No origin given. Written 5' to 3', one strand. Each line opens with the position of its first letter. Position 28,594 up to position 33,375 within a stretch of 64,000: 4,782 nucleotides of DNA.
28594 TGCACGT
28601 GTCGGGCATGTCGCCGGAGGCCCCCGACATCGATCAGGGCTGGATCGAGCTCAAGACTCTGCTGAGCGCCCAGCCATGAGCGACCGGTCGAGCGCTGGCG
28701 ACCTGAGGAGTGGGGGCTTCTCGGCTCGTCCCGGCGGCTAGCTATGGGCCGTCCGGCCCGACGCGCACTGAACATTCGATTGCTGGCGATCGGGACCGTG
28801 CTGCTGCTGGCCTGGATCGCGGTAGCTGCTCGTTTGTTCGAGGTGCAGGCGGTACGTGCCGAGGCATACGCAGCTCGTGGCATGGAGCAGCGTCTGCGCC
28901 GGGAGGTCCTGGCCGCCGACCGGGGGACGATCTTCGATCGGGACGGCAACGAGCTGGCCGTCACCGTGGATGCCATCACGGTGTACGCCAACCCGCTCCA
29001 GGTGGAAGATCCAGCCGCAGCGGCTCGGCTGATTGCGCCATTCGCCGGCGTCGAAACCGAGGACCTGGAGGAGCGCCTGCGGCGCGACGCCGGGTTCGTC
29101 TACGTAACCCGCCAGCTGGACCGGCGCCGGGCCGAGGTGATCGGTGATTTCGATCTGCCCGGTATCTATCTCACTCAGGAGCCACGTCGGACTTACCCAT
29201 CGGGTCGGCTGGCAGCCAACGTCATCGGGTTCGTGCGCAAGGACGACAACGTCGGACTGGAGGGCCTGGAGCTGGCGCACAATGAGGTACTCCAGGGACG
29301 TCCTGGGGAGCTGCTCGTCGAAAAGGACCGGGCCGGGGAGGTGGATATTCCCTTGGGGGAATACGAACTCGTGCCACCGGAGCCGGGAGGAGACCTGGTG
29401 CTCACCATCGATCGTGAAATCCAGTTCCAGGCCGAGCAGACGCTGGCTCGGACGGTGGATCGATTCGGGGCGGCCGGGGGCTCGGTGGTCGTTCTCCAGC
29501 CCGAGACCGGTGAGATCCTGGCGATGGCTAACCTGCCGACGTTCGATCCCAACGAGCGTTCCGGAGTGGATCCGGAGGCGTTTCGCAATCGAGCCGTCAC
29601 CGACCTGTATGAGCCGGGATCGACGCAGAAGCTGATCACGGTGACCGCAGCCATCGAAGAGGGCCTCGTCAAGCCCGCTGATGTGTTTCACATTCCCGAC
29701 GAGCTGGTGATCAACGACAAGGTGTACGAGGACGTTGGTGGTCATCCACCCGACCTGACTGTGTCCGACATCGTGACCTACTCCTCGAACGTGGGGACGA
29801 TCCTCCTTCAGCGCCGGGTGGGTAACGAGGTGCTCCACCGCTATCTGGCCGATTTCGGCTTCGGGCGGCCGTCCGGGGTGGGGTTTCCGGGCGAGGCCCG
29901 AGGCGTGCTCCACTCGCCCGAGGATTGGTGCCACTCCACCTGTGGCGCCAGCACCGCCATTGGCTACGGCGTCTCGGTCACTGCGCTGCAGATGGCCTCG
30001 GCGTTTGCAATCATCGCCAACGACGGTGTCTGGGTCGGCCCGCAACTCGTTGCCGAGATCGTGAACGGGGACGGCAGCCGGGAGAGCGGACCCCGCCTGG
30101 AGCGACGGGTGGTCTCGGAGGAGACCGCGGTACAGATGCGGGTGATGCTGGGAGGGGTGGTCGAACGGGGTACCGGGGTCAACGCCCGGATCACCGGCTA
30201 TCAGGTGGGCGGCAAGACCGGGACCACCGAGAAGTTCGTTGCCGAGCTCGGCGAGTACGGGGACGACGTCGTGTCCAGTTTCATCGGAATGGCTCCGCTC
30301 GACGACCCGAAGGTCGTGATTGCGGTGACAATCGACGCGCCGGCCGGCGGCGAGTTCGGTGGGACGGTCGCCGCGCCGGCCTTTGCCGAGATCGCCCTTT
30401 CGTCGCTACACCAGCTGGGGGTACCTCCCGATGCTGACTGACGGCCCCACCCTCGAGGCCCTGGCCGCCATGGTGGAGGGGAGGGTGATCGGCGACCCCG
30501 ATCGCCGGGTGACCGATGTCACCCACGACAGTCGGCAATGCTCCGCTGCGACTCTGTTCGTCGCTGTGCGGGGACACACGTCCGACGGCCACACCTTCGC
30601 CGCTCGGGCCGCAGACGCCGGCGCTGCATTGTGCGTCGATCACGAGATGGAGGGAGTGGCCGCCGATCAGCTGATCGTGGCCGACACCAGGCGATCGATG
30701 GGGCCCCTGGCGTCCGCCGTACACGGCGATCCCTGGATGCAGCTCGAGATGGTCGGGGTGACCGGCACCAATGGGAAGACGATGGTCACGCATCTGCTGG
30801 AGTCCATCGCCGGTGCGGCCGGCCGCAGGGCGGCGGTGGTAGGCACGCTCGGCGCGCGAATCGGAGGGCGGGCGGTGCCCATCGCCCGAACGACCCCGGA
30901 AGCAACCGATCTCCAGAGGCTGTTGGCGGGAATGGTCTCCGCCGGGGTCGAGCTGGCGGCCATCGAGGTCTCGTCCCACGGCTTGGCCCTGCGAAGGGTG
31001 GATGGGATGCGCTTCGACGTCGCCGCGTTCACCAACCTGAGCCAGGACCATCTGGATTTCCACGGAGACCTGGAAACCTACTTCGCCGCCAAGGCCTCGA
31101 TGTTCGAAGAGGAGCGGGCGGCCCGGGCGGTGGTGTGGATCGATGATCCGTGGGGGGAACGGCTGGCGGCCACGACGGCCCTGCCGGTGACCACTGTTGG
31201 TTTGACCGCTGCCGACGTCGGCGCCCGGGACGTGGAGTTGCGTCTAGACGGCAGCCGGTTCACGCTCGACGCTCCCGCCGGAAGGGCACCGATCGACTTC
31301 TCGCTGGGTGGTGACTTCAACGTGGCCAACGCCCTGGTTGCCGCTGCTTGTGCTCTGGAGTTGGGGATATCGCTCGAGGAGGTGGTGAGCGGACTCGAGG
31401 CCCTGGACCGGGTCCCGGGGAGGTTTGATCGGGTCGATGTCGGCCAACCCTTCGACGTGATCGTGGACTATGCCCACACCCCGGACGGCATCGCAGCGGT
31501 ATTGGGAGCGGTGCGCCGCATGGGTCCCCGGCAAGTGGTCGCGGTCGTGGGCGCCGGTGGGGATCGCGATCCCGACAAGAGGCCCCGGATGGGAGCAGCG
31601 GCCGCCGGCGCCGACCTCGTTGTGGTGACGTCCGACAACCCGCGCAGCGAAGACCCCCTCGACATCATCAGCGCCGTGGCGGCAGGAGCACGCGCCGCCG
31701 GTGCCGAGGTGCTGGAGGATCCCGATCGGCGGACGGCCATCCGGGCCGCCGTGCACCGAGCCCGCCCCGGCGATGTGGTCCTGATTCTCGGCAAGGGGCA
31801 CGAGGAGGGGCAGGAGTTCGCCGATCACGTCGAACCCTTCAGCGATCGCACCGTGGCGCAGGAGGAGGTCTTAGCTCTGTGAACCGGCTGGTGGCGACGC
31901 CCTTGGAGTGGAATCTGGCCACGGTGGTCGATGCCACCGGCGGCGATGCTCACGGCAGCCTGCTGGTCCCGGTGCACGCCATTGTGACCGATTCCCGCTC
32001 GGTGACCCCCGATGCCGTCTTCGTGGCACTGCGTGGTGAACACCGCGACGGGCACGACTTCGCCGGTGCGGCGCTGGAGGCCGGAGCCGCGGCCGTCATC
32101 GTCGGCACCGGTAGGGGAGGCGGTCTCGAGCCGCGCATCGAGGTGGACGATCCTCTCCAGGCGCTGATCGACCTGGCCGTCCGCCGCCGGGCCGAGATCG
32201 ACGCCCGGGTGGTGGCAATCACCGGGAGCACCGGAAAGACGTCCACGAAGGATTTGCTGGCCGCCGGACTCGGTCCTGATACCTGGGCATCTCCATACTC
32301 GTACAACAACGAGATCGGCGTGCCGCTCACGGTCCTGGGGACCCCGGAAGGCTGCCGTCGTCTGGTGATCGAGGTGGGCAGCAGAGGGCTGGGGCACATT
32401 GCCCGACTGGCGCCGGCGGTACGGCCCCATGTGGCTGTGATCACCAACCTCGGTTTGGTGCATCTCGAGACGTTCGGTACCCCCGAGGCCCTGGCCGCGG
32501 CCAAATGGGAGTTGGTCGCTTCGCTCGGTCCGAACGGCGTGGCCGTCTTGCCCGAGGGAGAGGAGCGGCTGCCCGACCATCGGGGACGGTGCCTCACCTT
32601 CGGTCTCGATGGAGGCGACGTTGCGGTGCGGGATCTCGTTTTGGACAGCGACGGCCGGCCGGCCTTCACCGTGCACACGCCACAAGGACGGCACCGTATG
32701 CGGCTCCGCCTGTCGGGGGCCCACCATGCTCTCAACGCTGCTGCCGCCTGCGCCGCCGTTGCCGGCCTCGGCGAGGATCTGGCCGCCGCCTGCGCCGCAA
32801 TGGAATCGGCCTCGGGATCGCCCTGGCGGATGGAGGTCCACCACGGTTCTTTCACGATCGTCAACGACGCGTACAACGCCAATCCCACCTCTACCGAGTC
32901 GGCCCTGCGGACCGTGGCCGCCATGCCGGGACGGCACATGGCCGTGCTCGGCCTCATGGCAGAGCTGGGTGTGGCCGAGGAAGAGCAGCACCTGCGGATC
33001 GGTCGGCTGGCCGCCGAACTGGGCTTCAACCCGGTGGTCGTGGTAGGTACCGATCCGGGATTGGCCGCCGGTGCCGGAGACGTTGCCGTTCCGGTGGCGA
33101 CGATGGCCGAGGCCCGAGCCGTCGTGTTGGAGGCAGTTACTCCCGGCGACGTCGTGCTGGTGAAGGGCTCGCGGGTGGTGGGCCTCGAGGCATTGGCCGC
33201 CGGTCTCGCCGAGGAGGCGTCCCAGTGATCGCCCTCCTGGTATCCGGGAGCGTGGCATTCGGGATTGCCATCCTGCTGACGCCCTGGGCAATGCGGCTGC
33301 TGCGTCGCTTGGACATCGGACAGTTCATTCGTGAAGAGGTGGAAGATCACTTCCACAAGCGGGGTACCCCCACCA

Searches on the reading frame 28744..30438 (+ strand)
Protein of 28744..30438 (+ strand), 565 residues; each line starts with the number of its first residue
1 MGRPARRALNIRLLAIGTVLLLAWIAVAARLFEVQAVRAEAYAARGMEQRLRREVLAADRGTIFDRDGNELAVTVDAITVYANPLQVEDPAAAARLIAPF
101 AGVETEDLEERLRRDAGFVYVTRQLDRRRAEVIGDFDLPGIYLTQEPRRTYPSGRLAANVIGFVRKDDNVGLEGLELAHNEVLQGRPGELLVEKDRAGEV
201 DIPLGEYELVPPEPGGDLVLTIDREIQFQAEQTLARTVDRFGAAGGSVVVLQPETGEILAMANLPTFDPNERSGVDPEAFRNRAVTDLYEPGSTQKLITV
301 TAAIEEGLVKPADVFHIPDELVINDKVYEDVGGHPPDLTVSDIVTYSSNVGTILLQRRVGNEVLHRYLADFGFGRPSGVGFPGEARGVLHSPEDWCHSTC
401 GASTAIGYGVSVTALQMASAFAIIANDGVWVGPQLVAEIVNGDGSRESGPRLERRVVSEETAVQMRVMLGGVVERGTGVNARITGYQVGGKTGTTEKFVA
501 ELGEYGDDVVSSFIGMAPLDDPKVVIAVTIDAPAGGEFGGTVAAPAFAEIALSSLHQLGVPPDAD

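Call 66: search_protein_families(library=pfam, proteins=[window:28744-30438:+], max_evalue=0.00001)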
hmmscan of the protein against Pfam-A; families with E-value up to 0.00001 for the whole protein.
window:28744-30438:+ (565 aa): 2 families
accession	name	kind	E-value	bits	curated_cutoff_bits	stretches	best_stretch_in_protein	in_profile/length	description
PF00905.27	Transpeptidase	-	7.1e-75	252.4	22.1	1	246-550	1-297/299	Penicillin binding protein transpeptidase domain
PF03717.20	PBP_dimer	-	2.3e-18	67.7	24.4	1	57-200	3-175/180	Penicillin-binding Protein dimerisation domain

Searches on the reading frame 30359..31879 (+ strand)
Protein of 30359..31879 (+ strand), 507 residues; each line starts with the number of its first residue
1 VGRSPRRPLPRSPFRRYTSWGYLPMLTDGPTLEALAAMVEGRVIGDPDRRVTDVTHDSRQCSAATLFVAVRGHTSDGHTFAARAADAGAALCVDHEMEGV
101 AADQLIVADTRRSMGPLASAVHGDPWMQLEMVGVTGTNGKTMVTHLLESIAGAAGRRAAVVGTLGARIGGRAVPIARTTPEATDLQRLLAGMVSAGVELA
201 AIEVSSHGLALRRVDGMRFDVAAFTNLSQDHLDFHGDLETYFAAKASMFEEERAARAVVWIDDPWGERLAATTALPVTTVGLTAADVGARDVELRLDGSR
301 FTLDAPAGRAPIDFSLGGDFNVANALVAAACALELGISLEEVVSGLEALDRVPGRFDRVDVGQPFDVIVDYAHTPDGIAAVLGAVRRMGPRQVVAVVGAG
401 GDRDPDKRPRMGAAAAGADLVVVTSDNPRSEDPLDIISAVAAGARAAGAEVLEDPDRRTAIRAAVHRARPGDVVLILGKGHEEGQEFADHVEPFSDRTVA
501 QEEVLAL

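Call 66: search_protein_families(library=pfam, proteins=[window:30359-31879:+], max_evalue=0.00001)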
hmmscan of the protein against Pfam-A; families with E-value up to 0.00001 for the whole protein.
window:30359-31879:+ (507 aa): 3 families
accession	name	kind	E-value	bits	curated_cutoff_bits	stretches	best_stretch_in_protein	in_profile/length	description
PF08245.18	Mur_ligase_M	-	4.9e-49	167.5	24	1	134-332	1-200/200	Mur ligase middle domain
PF02875.26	Mur_ligase_C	-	8.3e-32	111.1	28.4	1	354-480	1-127/127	Mur ligase, glutamate ligase domain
PF01225.30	Mur_ligase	-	3.5e-08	34.2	21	1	51-100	2-56/95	Mur ligase family, catalytic domain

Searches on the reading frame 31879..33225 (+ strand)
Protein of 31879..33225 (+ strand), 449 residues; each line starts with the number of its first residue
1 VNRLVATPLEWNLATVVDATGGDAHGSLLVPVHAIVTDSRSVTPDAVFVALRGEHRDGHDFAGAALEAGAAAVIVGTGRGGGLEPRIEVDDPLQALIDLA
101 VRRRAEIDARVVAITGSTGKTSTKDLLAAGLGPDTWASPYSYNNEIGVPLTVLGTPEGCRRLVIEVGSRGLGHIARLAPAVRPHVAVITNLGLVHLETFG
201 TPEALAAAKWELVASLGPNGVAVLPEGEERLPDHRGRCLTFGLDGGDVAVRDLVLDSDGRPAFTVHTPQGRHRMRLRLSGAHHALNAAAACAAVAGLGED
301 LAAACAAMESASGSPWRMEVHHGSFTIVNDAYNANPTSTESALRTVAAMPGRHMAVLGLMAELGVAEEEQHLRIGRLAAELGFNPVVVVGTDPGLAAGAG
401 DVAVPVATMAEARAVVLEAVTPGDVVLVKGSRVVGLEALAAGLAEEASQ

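Call 67: search_protein_families(library=pfam, proteins=[window:31879-33225:+], max_evalue=0.00001)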
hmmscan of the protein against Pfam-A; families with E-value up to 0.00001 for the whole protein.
window:31879-33225:+ (449 aa): 3 families
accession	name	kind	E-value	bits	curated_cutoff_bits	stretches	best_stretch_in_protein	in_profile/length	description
PF08245.18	Mur_ligase_M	-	3.4e-35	122.3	24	1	114-294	1-200/200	Mur ligase middle domain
PF02875.26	Mur_ligase_C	-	2e-17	64.6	28.4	1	317-432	2-127/127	Mur ligase, glutamate ligase domain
PF01225.30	Mur_ligase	-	1.6e-09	38.4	21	1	32-100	2-91/95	Mur ligase family, catalytic domain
